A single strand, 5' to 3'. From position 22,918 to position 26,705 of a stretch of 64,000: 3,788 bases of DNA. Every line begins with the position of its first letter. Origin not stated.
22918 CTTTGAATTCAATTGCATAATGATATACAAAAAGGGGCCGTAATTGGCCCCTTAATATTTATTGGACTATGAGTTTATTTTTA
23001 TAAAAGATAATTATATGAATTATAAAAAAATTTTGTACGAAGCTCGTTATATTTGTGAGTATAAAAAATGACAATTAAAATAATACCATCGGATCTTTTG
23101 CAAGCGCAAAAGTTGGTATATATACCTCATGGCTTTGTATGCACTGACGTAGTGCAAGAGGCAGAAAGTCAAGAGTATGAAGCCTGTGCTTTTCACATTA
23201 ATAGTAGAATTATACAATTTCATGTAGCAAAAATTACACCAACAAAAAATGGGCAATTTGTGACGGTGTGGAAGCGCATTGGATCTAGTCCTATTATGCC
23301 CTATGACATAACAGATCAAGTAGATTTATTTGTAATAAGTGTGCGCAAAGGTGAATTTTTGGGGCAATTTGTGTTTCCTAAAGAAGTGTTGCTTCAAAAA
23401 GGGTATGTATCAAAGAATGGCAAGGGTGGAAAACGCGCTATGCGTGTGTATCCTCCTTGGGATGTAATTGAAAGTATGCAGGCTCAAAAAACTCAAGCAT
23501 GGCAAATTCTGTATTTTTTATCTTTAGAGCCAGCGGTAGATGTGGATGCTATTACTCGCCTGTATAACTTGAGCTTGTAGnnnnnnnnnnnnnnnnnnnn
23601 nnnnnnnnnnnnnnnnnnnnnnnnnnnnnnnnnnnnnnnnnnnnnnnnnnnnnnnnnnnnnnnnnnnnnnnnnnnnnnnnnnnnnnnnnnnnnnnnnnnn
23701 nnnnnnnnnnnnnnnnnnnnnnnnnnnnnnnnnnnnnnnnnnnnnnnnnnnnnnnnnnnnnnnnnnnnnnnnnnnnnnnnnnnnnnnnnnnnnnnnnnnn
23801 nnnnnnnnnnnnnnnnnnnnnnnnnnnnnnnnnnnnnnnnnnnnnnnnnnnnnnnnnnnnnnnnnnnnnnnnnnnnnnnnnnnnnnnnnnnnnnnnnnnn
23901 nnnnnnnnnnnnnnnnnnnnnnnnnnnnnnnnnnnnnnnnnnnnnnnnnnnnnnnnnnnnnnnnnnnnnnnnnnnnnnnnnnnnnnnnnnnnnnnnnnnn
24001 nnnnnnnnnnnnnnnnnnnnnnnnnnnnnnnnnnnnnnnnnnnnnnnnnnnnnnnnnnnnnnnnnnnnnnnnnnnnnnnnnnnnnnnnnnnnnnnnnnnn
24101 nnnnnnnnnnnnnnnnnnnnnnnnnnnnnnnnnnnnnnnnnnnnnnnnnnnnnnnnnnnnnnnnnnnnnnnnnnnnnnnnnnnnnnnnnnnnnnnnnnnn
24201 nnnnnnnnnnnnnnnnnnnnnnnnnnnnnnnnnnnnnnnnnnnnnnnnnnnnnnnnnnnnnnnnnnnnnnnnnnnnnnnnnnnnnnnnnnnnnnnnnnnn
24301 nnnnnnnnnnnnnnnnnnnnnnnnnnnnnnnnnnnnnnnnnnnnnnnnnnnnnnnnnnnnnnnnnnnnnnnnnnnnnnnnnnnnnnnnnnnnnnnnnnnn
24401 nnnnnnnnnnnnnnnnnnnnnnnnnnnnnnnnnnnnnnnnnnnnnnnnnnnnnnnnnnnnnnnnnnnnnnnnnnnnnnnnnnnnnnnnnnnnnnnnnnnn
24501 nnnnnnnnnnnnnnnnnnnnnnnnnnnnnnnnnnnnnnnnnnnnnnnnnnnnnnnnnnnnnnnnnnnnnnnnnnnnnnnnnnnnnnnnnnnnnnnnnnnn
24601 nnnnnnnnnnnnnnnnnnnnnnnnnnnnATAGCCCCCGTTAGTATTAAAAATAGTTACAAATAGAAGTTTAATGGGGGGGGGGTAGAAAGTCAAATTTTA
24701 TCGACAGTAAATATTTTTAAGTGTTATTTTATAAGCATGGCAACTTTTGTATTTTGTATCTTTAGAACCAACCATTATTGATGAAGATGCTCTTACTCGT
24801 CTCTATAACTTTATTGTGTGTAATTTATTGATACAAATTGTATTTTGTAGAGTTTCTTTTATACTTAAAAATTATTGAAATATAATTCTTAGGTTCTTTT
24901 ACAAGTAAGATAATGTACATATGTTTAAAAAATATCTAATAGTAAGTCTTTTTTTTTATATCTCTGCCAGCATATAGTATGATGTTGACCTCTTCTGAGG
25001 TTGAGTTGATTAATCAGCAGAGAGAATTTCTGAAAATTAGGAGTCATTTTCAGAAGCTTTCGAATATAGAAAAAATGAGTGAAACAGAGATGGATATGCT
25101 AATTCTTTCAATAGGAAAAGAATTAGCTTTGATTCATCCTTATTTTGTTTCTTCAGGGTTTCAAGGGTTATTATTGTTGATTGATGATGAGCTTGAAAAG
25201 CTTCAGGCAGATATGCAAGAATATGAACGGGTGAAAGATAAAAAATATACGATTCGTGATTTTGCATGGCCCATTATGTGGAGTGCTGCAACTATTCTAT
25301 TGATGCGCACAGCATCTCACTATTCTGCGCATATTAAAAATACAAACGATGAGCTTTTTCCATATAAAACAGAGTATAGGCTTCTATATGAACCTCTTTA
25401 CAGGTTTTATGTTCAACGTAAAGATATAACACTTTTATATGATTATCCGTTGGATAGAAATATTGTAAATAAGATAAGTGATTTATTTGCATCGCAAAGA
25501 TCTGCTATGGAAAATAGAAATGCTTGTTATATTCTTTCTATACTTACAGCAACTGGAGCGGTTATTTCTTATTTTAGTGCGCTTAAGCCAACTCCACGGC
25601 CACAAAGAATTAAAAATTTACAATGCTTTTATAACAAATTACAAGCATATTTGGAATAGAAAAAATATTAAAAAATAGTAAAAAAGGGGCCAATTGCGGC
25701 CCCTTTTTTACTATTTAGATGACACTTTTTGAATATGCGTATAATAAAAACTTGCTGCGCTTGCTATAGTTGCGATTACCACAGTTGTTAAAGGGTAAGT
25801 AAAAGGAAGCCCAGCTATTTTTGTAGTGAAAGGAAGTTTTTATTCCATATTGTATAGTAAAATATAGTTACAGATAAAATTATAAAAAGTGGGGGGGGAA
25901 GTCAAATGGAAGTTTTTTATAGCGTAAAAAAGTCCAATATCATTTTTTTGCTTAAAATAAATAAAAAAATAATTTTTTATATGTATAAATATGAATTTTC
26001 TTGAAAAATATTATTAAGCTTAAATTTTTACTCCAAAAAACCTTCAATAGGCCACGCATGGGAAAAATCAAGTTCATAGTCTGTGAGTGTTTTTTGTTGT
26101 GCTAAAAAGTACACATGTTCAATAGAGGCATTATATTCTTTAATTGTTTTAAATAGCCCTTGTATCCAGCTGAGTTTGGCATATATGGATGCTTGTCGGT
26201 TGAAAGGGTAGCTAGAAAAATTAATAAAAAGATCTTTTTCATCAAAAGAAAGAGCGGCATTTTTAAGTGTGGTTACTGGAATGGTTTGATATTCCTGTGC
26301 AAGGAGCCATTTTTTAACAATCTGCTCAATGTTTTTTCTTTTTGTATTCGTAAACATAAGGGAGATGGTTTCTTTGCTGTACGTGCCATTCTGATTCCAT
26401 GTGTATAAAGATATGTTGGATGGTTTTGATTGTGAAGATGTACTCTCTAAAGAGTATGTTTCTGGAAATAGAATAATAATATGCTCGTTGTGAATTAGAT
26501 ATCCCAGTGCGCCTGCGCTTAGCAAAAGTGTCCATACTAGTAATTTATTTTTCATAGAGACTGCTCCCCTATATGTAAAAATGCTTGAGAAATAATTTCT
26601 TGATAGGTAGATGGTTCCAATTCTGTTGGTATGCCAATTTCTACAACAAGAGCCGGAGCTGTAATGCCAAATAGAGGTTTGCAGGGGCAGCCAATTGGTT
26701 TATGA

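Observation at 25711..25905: Second copy of the poly-C promoter module (C8, 15-nt spacer, perfect TATAAT) forms a minimal transcription unit over a decayed ORF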

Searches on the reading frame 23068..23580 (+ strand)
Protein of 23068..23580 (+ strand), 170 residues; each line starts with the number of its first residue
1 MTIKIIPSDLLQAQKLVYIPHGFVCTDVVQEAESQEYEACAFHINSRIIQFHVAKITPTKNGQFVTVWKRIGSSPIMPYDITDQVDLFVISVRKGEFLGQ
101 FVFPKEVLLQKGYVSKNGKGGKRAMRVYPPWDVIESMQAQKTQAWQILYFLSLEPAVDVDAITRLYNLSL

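Call 8: search_protein_families(library=pfam, proteins=[window:23068-23580:+], max_evalue=0.1)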
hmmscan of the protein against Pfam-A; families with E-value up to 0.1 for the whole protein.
window:23068-23580:+ (170 aa): 1 family
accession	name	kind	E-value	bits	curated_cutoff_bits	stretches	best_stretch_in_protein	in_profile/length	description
PF08877.16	MepB-like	-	1.5e-46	157.5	27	1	31-151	1-121/122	MepB-like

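Call 36: find_encoding_contigs(protein=window:23068-23580:+, flank=8000, max_places=10)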
Protein window:23068-23580:+ (170 aa): 4 contigs read that carry it; 1 place shown.
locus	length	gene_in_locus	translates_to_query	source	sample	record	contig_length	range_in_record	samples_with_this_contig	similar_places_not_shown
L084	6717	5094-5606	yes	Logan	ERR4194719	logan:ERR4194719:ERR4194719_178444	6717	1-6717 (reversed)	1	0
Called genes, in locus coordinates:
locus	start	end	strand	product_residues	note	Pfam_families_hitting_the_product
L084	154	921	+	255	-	PF01145:Band_7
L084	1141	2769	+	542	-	PF05192:MutS_III (weak), PF00488:MutS_V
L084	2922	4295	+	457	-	PF22494:choice_anch_I (faint), PF02239:Cytochrom_D1 (faint), PF10282:Lactonase (faint), PF21783:YNCE (faint), PF25174:Beta-prop_THOC3 (faint)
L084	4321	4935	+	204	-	PF13505:OMP_b-brl (weak)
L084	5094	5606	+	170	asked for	PF08877:MepB-like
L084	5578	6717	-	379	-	?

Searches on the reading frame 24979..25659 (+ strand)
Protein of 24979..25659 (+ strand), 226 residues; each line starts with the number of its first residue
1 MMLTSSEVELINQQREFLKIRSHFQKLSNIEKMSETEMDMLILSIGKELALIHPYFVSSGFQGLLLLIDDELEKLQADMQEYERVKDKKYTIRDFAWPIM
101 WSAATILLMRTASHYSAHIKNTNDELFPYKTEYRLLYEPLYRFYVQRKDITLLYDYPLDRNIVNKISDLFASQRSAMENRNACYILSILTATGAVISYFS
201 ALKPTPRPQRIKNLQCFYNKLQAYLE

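Call 8: search_protein_families(library=pfam, proteins=[window:24979-25659:+], max_evalue=0.1)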
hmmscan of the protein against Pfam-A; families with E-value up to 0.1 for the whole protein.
window:24979-25659:+ (226 aa): 0 families

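Call 12: find_encoding_contigs(protein=window:24979-25659:+, flank=6000, max_places=10)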
Protein window:24979-25659:+ (226 aa): no gene with exactly this product is on record in the collection.

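Call 34: find_homologous_proteins(query=window:24979-25659:+)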
Query window:24979-25659:+ (226 aa): 1 proteins with E <= 0.001 among 403 candidates.
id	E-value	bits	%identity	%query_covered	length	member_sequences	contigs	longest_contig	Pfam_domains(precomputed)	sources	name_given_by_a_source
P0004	3.0e-144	496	100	100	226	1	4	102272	-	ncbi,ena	-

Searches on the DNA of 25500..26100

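Call 45: search_rna_families(source=window, start=25500, end=26100, threshold=evalue, max_evalue=1)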
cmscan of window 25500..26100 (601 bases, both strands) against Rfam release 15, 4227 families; matches with E-value up to 1: 22.
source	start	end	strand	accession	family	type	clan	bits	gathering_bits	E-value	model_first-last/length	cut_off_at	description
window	25647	25709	+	RF02057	STnc40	Gene; sRNA;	-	30.9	45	0.0021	1-70/70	no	Salmonella enterica sRNA STnc40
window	25669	25720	-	RF02907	patAB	Cis-reg; leader;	-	28.3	92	0.014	1-57/57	no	patAB leader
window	25680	25748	-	RF02057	STnc40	Gene; sRNA;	-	26.6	45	0.021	1-70/70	no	Salmonella enterica sRNA STnc40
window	25572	25725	+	RF03532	SQ2397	Cis-reg;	-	24.9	100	0.033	1-243/243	no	Cis-regulator of HTH transcription factor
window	25618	25708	+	RF00082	SraG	Gene; sRNA;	-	24.9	50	0.044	1-177/177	no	SraG RNA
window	25673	25753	-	RF02029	sraA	Gene; sRNA;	-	24.1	56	0.23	1-95/95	no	sraA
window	25618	25722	+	RF01437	S_pombe_snR10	Gene; snRNA; snoRNA; HACA-box;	CL00031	23.5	50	0.59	1-167/167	no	small nucleolar RNA snR10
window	25650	25714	+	RF02495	ohsC_RNA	Gene; antitoxin;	-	22.4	50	0.61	1-77/77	no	Oppression of Hydrophobic ORF by sRNA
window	25513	25727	+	RF01589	plasmodium_snoR11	Gene; snRNA; snoRNA; HACA-box;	-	21.5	80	0.77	1-207/207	no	small nucleolar RNA snoR11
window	25671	25716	-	RF04130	MIR7996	Gene; miRNA;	-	21.3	119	0.23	1-190/190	no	MIR7996 microRNA precursor family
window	25647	25728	+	RF01445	S_pombe_snR94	Gene; snRNA; snoRNA; HACA-box;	-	21.1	100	0.34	1-210/210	no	small nucleolar RNA snR94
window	25673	25750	-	RF02059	STnc50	Gene; sRNA;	-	20.9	55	0.63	1-84/84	no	Salmonella enterica sRNA STnc40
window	25634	25743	-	RF04128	MIR8562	Gene; miRNA;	-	20.8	211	0.17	61-188/242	no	MIR8562 microRNA precursor family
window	25669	25843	+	RF01808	MicX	Gene; sRNA;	-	20.6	75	0.03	1-194/194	no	MicX Vibrio cholerae sRNA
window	25681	25815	-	RF00082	SraG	Gene; sRNA;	-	19.5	50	0.63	1-177/177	no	SraG RNA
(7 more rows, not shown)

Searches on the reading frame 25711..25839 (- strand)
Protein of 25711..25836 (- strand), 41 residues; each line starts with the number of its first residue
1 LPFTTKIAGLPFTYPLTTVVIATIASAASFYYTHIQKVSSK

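Call 8: search_protein_families(library=pfam, proteins=[window:25711-25836:-], max_evalue=0.1)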
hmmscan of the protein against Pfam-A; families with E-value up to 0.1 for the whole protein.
window:25711-25836:- (41 aa): 2 families
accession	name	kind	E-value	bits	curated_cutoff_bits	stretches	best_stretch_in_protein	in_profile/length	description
PF06933.16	SSP160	-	0.031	13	25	1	4-29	702-727/758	Special lobe-specific silk protein SSP160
PF08052.16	PyrBI_leader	-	0.068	13.6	25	1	1-18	10-27/44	PyrBI operon leader peptide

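Call 50: find_homologous_proteins(query=window:25714-25839:-, max_evalue=10)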
Query seq(42 aa): no candidate shares three 5-residue words with the query. No homologue found.

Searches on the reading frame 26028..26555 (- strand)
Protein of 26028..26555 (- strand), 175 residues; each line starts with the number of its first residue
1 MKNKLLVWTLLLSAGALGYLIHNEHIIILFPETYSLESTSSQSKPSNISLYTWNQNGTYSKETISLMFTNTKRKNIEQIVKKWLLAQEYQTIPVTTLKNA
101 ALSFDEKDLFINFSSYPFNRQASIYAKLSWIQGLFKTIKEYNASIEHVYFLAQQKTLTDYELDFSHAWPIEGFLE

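Call 8: search_protein_families(library=pfam, proteins=[window:26028-26555:-], max_evalue=0.1)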
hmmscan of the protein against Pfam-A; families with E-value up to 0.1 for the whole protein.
window:26028-26555:- (175 aa): 0 families

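Call 11: find_encoding_contigs(protein=window:26028-26555:-, flank=6000, max_places=10)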
Protein window:26028-26555:- (175 aa): no gene with exactly this product is on record in the collection.

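Call 35: list_cluster_members(proteins=[P0001, P0004, window:25714-25782:-, window:26028-26555:-, window:23068-23580:+])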
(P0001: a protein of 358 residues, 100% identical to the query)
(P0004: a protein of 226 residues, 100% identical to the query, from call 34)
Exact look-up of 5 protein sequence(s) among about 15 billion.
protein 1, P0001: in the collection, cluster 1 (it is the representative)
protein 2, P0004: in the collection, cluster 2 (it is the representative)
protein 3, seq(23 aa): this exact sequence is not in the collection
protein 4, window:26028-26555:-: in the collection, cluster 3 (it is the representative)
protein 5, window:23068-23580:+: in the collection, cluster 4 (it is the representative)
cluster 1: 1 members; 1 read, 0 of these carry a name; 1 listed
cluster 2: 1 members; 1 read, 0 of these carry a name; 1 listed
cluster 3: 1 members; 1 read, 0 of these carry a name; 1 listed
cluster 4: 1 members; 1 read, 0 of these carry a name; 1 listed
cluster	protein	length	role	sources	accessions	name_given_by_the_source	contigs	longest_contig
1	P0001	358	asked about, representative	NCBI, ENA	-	-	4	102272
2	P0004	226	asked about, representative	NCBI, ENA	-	-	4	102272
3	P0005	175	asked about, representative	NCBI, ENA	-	-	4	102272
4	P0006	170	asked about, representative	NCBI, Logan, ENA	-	-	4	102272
